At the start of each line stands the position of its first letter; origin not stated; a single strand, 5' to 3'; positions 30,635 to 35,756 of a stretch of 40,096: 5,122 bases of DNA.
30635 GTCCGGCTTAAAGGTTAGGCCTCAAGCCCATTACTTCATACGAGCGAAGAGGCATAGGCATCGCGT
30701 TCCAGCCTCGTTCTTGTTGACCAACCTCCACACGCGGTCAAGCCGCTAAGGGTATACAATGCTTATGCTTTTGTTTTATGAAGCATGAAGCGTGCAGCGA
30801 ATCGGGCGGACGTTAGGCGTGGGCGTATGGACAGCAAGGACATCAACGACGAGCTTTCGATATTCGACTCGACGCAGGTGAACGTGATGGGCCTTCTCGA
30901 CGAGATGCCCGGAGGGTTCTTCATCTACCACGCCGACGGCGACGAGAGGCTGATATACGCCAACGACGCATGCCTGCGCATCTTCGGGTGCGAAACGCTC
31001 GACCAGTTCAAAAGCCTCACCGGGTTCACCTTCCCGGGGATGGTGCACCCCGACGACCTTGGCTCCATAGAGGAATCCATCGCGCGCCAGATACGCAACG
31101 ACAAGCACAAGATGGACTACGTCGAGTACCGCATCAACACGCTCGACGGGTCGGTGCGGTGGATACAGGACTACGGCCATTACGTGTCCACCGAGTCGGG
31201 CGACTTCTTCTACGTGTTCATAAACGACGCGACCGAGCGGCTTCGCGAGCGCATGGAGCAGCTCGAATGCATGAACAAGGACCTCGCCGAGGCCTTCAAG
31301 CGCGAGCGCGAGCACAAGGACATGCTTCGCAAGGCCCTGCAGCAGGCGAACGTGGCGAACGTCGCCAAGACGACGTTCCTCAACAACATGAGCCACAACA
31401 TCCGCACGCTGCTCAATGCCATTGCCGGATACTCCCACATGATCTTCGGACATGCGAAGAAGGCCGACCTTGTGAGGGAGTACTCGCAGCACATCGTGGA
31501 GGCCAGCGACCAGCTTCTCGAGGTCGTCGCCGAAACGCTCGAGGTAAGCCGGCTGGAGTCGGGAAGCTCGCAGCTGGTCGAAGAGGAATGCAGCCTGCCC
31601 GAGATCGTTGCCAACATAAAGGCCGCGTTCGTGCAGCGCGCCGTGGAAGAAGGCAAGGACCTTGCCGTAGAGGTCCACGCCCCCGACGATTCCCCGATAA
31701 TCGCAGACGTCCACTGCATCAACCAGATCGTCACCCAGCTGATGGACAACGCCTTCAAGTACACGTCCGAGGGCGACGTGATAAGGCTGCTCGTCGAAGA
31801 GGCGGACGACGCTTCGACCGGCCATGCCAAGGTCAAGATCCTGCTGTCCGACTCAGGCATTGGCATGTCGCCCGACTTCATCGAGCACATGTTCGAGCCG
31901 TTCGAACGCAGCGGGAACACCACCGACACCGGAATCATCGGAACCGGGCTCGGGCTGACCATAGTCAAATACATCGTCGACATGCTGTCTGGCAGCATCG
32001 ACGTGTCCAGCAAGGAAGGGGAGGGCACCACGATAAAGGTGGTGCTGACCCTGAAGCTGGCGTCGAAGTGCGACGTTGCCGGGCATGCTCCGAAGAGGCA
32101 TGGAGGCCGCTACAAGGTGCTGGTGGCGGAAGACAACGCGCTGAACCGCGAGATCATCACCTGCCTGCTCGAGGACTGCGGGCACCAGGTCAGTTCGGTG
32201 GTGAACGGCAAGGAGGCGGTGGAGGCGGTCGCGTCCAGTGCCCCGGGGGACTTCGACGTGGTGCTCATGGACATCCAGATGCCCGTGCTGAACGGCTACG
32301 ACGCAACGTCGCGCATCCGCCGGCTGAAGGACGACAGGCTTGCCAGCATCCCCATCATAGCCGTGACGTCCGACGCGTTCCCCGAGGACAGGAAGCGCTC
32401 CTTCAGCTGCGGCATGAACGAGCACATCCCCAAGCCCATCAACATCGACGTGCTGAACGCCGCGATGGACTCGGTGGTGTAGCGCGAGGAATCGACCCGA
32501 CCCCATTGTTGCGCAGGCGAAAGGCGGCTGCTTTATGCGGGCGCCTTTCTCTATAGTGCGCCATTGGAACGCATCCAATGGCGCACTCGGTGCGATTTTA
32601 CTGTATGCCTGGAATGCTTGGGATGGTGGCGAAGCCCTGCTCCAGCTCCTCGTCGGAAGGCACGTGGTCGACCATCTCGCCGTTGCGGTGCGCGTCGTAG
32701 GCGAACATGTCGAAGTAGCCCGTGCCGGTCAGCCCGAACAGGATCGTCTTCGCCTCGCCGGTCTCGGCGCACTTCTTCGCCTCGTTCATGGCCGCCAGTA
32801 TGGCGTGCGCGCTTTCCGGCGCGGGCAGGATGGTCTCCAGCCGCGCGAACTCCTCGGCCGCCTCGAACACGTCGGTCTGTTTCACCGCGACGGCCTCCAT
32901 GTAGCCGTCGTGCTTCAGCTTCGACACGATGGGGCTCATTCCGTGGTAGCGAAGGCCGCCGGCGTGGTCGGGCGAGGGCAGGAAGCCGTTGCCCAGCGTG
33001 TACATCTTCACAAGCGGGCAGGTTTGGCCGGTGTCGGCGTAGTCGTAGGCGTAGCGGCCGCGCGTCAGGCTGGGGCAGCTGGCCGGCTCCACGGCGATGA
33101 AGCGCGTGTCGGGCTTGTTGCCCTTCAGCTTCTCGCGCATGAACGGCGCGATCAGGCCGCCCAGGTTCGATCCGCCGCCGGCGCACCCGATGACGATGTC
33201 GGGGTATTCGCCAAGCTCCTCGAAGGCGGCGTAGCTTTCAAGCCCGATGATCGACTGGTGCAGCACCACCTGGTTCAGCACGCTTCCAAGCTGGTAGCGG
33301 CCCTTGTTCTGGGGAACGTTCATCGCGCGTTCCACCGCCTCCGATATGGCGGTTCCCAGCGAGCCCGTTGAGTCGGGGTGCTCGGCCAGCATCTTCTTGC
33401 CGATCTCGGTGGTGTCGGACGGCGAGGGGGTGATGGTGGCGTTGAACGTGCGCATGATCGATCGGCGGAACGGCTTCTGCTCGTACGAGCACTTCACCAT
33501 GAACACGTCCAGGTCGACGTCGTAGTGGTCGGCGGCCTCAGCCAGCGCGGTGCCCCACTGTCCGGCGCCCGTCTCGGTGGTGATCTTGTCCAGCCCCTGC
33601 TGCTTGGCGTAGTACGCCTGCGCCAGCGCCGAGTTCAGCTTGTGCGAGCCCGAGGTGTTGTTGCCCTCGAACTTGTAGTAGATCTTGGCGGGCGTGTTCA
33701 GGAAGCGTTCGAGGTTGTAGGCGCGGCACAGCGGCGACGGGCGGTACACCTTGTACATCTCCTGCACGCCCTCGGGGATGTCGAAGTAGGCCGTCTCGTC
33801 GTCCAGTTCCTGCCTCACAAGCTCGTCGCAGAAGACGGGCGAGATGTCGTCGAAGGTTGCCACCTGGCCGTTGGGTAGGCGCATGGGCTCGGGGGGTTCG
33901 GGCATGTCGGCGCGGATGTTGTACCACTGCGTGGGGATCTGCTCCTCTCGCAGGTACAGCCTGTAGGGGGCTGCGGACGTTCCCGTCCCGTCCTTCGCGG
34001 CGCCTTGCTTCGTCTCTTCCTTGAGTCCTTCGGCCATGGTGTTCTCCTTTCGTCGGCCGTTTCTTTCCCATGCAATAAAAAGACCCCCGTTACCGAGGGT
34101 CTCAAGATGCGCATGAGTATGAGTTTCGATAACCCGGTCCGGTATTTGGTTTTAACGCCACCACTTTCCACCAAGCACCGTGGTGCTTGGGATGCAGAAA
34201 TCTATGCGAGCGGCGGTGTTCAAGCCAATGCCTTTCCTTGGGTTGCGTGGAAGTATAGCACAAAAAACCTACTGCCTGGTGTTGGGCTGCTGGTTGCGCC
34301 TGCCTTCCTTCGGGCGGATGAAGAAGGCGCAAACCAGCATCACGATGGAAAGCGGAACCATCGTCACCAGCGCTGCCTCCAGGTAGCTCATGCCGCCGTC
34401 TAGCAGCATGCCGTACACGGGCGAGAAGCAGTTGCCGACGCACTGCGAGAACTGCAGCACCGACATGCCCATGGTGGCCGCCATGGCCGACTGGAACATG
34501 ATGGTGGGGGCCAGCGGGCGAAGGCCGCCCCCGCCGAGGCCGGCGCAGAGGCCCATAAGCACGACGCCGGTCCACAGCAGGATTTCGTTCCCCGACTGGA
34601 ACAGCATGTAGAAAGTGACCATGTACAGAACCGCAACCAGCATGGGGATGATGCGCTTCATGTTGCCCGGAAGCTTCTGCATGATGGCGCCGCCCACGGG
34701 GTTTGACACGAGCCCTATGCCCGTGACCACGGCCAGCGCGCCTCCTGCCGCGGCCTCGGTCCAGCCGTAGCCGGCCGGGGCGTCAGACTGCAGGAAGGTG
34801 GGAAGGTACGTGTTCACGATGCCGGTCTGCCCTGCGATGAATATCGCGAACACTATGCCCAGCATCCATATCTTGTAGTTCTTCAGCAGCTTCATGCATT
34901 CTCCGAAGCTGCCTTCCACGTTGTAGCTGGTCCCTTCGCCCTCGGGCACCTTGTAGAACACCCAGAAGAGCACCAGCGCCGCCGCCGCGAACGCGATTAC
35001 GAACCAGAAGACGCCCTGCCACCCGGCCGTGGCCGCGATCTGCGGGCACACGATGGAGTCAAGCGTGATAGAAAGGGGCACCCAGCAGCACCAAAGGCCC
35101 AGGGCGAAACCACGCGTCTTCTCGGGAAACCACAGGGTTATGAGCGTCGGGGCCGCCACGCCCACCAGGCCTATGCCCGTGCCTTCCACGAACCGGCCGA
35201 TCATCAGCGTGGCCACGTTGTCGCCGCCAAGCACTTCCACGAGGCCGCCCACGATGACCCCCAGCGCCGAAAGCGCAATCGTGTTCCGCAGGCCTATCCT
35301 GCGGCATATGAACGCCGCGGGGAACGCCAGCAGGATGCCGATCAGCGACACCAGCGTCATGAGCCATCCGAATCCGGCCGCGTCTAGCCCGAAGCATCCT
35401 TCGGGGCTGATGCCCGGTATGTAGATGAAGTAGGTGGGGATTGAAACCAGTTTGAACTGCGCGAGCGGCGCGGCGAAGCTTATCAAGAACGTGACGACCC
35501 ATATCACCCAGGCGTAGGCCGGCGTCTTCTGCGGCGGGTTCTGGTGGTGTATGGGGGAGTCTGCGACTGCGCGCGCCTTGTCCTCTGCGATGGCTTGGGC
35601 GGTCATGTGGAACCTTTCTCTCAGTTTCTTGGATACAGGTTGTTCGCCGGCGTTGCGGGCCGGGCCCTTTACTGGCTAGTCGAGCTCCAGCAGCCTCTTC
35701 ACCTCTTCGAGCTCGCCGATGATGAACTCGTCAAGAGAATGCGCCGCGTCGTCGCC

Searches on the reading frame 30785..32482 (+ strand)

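Call 21: search_protein_families(library=pfam, proteins=[window:30785-32482:+], max_evalue=0.001)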
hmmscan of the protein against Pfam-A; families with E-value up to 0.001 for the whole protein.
window:30785-32482:+ (565 aa): 7 families
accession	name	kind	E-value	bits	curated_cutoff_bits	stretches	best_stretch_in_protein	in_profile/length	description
PF00072.30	Response_reg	-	6.7e-23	81.4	30.2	1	445-561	1-110/111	Response regulator receiver domain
PF02518.31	HATPase_c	-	7.2e-23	81.6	26.4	1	312-423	6-109/111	Histidine kinase-, DNA gyrase B-, and HSP90-like ATPase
PF00512.31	HisKA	-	1.4e-11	44.7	26.9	1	194-260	1-66/66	His Kinase A (phospho-acceptor) domain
PF08447.18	PAS_3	-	2.8e-11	44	25.6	1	57-140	2-81/89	PAS fold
PF13188.13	PAS_8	-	6.5e-06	26.3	21.8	1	37-75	6-39/65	PAS domain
PF13426.13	PAS_9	-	0.00025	21.7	27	0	44-151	3-103/103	PAS domain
PF08448.16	PAS_4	-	0.00092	19.9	23.1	0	39-152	2-108/110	PAS fold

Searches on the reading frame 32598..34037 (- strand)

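Call 21: search_protein_families(library=pfam, proteins=[window:32598-34037:-], max_evalue=0.001)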
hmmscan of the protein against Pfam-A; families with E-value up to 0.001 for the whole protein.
window:32598-34037:- (479 aa): 1 family
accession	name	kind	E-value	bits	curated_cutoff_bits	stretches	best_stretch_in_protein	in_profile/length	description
PF00291.31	PALP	-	1.8e-40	139.6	35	1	97-438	4-295/295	Pyridoxal-phosphate dependent enzyme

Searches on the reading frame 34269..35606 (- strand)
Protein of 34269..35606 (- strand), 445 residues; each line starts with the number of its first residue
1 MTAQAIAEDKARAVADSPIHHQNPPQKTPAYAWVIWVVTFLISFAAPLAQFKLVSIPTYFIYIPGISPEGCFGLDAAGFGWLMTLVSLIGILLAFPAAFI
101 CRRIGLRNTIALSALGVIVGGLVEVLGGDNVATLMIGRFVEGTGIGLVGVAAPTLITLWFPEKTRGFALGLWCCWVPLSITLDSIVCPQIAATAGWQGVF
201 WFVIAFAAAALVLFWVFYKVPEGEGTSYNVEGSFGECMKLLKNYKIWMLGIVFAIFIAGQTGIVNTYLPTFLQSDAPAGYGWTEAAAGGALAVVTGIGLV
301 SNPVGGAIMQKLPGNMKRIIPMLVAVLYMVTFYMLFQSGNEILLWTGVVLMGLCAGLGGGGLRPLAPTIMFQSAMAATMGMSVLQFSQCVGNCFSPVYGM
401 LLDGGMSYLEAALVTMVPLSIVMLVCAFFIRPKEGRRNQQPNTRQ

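Call 21: search_protein_families(library=pfam, proteins=[window:34269-35606:-], max_evalue=0.001)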
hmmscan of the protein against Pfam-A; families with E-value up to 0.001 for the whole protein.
window:34269-35606:- (445 aa): 2 families
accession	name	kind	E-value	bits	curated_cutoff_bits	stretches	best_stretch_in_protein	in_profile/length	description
PF07690.21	MFS_1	-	1.8e-35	122.9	33.4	1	60-396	13-347/347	Major Facilitator Superfamily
PF00083.30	Sugar_tr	-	1.7e-05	24.4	22.3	1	79-215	48-189/452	Sugar (and other) transporter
